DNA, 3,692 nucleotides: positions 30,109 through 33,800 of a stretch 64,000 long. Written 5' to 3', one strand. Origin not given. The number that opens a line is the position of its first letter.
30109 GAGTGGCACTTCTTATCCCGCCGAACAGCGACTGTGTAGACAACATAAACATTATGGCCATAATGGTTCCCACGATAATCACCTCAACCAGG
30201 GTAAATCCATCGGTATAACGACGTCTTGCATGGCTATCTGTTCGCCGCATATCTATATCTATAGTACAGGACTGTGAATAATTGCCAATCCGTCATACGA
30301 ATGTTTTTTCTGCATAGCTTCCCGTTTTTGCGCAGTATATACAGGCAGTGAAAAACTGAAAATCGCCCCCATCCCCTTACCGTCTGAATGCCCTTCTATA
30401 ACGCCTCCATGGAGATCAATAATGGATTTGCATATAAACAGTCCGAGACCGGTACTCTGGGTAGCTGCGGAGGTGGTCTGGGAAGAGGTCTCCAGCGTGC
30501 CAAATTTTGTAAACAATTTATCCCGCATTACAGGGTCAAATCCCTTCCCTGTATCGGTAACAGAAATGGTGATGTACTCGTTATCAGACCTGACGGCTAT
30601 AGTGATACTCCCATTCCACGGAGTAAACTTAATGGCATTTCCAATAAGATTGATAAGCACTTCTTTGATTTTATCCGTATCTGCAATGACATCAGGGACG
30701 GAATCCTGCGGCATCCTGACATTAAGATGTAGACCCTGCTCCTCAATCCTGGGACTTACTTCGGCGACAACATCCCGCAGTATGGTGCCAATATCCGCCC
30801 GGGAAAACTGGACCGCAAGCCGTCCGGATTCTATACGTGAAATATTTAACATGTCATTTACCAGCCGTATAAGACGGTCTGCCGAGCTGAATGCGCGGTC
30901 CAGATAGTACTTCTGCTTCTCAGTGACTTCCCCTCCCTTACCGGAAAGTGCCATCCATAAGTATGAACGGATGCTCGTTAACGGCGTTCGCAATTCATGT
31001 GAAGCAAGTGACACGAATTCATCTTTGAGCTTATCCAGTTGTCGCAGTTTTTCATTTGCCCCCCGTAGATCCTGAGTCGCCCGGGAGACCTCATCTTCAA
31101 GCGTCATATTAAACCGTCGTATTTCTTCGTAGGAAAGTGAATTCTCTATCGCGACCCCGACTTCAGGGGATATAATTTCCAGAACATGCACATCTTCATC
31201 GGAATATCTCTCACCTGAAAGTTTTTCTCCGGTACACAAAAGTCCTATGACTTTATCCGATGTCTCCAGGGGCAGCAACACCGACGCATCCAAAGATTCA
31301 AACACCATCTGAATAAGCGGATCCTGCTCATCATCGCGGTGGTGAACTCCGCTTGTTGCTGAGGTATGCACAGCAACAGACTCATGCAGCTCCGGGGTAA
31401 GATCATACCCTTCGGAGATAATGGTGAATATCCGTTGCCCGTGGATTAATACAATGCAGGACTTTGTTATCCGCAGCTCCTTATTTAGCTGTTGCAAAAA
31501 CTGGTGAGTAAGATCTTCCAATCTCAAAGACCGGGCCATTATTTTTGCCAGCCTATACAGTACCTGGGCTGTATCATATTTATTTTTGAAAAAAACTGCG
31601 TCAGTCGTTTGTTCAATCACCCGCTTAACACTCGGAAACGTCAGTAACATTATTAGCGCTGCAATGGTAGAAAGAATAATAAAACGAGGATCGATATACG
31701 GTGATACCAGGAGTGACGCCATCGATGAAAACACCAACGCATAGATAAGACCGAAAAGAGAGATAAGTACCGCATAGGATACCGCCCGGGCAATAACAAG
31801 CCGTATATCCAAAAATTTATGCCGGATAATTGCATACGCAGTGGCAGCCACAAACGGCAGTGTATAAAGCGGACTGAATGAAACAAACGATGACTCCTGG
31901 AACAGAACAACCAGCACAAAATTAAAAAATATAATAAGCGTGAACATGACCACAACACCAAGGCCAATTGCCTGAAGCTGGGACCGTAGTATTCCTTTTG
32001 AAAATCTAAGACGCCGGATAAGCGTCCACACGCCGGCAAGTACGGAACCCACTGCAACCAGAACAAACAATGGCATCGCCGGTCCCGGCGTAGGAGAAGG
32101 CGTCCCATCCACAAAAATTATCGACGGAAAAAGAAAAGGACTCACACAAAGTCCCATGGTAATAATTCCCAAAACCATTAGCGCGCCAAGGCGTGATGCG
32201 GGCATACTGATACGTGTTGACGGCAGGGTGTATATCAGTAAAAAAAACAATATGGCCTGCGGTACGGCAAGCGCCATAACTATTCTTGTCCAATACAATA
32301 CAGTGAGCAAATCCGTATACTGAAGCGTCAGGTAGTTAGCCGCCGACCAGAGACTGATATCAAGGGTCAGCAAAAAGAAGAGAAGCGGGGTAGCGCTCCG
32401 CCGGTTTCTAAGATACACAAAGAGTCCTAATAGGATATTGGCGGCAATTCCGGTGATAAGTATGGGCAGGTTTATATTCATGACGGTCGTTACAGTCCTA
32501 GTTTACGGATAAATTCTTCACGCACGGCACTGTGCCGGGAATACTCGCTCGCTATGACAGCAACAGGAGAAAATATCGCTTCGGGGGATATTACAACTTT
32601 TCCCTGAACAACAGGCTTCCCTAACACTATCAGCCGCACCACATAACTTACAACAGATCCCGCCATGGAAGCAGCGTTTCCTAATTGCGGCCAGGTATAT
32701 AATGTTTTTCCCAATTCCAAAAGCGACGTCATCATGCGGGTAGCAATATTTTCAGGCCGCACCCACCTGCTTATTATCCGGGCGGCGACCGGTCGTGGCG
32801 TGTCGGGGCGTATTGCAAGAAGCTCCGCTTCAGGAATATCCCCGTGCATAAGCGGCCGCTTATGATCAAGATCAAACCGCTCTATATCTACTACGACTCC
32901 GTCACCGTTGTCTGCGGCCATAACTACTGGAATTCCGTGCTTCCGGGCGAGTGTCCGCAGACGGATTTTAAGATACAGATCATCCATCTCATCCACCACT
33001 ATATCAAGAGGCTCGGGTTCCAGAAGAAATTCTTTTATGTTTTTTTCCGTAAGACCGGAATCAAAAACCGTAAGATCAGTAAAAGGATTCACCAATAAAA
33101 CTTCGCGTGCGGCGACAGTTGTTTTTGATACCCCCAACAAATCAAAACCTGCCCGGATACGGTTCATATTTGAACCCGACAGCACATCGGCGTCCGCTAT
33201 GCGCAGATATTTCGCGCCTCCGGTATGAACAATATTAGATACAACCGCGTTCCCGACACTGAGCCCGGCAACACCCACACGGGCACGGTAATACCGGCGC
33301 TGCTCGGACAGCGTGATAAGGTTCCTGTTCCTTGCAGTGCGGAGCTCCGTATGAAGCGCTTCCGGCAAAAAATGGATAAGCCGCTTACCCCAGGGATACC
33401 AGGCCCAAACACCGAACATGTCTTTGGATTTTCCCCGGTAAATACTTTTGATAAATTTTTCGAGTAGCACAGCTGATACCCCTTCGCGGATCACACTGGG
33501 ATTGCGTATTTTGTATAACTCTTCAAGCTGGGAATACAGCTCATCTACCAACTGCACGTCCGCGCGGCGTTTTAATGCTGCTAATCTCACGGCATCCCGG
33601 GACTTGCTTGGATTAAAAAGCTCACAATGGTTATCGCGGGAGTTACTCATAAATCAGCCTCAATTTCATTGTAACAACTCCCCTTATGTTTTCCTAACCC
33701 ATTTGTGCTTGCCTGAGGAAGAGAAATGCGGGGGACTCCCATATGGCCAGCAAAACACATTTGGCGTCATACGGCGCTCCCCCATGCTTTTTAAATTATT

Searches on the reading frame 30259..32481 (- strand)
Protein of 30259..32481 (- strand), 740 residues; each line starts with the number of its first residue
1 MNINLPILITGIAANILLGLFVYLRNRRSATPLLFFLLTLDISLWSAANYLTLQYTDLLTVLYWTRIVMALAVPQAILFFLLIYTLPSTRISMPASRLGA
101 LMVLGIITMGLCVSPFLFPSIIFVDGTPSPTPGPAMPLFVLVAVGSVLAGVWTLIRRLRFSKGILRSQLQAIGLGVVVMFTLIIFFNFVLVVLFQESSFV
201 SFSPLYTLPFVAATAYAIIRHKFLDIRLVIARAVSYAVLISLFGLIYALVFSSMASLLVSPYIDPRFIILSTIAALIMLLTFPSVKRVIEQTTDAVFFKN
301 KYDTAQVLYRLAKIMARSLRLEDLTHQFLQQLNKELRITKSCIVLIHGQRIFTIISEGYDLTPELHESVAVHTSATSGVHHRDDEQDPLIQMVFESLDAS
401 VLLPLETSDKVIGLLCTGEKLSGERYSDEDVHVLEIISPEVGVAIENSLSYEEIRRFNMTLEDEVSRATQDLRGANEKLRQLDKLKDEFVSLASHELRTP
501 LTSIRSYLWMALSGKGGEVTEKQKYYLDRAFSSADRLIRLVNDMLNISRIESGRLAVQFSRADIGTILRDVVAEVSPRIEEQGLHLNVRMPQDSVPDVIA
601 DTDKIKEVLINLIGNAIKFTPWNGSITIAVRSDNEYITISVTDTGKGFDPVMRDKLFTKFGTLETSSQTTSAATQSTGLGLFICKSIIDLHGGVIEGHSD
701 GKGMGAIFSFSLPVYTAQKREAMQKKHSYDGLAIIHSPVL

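Call 7: search_protein_families(library=pfam, proteins=[window:30259-32481:-], max_evalue=0.001)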
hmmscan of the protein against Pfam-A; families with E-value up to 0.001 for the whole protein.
window:30259-32481:- (740 aa): 6 families
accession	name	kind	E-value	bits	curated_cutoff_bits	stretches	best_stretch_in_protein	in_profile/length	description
PF02518.31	HATPase_c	-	6.8e-24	84.9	26.4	1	601-714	2-109/111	Histidine kinase-, DNA gyrase B-, and HSP90-like ATPase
PF00512.31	HisKA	-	1.9e-18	66.7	26.9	1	486-553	2-66/66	His Kinase A (phospho-acceptor) domain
PF16927.11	HisKA_7TM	-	5.5e-10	39.9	28.6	1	12-226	6-222/224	N-terminal 7TM region of histidine kinase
PF13581.12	HATPase_c_2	-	3e-06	27.7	27.4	1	606-690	37-111/127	Histidine kinase-like ATPase domain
PF13492.12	GAF_3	-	5.1e-06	27.4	27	1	321-447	2-129/129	GAF domain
PF13185.12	GAF_2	-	0.00046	20.9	28.6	1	395-446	86-136/136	GAF domain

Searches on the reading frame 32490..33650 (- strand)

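Call 7: search_protein_families(library=pfam, proteins=[window:32490-33650:-], max_evalue=0.001)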
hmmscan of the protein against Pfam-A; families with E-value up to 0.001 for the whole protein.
window:32490-33650:- (386 aa): 1 family
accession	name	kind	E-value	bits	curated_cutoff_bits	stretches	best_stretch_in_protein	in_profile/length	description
PF00899.27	ThiF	-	7.4e-15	55.2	28.1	1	107-247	3-143/238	ThiF family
